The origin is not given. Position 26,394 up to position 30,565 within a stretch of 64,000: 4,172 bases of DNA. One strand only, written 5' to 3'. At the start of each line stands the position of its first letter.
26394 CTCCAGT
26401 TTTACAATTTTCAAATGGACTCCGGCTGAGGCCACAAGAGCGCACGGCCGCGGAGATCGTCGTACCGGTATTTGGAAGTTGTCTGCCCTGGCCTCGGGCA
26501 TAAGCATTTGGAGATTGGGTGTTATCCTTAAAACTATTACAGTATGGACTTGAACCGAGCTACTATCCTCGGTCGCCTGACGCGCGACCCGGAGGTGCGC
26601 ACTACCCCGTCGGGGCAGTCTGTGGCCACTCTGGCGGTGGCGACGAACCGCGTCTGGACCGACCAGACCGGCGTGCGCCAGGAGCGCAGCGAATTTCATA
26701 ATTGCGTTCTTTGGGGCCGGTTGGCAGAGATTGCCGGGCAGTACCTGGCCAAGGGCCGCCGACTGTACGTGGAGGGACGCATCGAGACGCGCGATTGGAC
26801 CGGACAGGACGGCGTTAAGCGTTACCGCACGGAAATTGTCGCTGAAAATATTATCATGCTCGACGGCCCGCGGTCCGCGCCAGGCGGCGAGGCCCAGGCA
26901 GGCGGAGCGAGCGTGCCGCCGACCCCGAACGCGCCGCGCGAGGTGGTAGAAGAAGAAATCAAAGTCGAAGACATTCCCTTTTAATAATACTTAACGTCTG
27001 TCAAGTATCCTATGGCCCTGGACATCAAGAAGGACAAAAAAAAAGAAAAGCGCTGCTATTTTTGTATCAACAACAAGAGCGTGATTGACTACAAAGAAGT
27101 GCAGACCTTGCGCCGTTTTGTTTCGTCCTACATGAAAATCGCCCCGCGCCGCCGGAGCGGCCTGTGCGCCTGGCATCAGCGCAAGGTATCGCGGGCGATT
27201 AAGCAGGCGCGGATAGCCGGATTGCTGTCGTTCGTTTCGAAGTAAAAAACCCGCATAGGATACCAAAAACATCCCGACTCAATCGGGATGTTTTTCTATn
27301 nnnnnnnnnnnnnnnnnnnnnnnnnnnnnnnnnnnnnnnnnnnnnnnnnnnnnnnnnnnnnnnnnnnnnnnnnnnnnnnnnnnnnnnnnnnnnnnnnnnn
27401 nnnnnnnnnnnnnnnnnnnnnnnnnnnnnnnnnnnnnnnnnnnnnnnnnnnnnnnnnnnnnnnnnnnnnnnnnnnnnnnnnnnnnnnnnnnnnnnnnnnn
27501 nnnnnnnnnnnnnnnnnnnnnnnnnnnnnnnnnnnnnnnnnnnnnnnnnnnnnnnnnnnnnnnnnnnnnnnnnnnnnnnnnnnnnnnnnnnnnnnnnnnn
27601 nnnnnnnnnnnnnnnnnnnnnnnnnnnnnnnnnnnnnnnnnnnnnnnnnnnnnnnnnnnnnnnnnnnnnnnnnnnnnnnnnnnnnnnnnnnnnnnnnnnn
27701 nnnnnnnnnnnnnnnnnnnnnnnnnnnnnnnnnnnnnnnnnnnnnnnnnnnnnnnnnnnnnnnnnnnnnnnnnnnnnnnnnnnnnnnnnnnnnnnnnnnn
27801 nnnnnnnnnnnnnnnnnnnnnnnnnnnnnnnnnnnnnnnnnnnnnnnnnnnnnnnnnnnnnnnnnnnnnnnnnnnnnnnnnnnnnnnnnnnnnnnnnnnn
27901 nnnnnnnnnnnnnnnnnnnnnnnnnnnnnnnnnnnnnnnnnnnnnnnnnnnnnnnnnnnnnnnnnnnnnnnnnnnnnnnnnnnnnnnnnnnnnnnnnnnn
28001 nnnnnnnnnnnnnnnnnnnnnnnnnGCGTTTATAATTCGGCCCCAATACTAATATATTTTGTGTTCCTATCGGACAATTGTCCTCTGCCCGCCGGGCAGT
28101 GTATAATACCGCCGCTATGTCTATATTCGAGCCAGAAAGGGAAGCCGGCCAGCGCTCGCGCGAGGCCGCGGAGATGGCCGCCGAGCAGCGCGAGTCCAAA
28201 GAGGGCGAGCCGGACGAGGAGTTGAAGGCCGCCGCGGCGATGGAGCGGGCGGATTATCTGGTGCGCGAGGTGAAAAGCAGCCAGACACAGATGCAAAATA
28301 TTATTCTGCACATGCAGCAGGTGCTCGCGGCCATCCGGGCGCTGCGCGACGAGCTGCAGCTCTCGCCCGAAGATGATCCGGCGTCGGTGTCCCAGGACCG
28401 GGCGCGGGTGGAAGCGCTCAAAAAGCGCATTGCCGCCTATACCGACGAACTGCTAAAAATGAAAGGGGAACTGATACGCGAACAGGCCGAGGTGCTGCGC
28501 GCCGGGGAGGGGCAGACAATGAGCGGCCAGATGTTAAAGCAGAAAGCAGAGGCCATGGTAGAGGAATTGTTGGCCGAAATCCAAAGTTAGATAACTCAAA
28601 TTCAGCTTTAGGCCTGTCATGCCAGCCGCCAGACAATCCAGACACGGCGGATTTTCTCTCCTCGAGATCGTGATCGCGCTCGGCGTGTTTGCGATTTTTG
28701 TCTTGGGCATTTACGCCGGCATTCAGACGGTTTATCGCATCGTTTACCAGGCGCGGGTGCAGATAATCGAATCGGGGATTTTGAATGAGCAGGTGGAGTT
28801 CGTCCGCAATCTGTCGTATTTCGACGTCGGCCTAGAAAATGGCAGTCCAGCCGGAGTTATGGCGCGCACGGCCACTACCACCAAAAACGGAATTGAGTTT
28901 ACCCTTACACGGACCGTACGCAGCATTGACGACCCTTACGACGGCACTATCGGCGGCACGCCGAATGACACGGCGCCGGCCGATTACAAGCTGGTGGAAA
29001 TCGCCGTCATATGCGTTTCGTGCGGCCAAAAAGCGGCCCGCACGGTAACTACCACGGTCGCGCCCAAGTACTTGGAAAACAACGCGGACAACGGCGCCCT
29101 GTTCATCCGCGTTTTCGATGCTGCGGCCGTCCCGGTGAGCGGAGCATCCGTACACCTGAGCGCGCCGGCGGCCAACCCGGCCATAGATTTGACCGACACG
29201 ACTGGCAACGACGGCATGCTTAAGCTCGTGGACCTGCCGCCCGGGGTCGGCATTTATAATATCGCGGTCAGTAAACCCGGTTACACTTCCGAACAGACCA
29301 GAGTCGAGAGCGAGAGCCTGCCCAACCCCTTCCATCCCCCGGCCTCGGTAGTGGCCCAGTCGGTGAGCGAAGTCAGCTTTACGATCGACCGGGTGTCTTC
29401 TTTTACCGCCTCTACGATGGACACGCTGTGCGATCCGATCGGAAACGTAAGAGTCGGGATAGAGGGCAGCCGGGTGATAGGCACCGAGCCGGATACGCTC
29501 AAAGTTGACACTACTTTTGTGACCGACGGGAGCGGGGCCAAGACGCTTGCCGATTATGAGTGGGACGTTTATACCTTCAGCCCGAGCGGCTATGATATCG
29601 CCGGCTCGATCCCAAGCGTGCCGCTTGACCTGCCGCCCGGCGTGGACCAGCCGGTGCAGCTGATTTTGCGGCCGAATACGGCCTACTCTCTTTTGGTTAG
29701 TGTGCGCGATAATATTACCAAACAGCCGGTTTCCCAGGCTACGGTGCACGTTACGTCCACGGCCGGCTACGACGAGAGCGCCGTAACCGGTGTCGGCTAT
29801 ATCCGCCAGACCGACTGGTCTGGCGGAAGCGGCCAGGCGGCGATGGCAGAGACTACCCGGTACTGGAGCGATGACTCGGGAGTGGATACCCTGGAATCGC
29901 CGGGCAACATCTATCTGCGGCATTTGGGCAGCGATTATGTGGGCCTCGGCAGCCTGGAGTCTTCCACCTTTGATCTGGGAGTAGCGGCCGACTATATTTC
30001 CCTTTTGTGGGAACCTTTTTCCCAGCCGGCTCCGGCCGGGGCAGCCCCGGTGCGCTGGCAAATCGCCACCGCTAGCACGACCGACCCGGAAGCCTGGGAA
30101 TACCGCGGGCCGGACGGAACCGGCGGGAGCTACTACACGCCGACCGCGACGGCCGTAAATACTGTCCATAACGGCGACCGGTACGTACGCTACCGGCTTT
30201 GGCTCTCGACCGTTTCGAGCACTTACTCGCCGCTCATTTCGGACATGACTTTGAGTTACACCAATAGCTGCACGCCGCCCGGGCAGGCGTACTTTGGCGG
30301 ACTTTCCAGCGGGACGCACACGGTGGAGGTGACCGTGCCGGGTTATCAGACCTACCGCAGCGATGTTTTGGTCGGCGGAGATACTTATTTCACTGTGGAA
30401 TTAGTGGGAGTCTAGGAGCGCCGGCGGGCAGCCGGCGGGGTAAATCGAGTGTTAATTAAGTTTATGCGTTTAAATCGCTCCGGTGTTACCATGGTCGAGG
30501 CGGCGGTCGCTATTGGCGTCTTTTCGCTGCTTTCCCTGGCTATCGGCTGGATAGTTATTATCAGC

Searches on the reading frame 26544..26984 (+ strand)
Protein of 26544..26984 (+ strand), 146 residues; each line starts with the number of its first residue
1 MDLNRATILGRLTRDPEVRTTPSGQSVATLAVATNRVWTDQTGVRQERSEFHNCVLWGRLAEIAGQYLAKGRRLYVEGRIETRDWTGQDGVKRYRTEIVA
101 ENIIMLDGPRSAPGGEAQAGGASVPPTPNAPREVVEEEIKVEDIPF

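Call 68: search_protein_families(library=pfam, proteins=[window:26544-26984:+], max_evalue=0.001)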
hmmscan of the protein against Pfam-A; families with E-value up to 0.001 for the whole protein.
window:26544-26984:+ (146 aa): 1 family
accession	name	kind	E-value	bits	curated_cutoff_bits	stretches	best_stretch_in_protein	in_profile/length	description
PF00436.31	SSB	-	9.2e-38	128.9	26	1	3-106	1-104/104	Single-strand binding protein family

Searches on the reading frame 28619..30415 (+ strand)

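Call 68: search_protein_families(library=pfam, proteins=[window:28619-30415:+], max_evalue=0.001)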
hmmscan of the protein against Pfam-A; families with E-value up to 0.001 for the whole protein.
window:28619-30415:+ (598 aa): 4 families
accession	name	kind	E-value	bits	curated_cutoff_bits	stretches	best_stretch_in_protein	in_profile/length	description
PF13620.12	CarboxypepD_reg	-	2e-09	38.1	32.3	1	164-228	5-65/82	Carboxypeptidase regulatory-like domain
PF07963.17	N_methyl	-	3e-05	23.8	21.2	1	7-32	2-27/27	Prokaryotic N-terminal methylation motif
PF08308.17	PEGA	-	5.6e-05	23.4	20.8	0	562-594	32-64/71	PEGA domain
PF13715.12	CarbopepD_reg_2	-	0.00069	20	32.2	0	165-232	5-65/88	CarboxypepD_reg-like domain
